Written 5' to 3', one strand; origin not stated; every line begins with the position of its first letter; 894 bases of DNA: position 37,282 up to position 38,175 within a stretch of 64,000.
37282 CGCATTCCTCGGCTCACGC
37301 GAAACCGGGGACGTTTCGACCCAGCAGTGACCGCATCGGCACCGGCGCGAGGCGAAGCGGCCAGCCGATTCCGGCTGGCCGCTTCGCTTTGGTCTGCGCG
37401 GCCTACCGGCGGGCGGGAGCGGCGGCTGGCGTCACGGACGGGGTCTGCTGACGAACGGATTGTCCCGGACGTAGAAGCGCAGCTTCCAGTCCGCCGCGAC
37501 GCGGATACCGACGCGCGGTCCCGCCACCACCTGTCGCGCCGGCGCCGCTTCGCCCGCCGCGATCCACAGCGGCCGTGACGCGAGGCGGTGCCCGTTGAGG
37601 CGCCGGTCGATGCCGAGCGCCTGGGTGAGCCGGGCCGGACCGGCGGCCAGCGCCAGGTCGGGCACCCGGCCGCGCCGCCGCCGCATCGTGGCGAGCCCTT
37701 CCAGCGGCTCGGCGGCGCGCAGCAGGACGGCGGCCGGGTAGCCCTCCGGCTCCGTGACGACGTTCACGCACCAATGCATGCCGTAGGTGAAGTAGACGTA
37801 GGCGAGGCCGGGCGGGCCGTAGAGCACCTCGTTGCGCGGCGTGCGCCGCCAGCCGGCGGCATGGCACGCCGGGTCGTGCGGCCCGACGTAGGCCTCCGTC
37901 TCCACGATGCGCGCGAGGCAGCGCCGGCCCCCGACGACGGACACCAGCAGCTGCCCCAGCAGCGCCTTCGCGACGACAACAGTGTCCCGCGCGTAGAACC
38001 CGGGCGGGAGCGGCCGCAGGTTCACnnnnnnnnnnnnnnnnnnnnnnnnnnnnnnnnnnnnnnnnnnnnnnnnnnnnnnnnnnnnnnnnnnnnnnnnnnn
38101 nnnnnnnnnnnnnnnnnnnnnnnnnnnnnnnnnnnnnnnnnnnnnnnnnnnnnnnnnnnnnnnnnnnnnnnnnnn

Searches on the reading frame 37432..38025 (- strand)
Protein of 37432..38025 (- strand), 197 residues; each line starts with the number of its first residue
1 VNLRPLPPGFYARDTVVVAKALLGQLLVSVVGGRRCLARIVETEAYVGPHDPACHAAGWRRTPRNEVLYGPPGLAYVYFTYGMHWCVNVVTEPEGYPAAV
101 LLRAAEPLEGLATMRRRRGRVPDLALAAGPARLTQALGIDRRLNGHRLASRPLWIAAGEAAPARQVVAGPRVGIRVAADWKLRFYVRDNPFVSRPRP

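Call 77: search_protein_families(library=pfam, proteins=[window:37432-38025:-], max_evalue=0.00001)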
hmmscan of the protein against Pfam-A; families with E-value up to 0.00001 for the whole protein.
window:37432-38025:- (197 aa): 1 family
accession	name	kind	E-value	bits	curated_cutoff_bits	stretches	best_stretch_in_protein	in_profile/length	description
PF02245.21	Pur_DNA_glyco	-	6.1e-68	228.2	27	1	10-190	2-181/181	Methylpurine-DNA glycosylase (MPG)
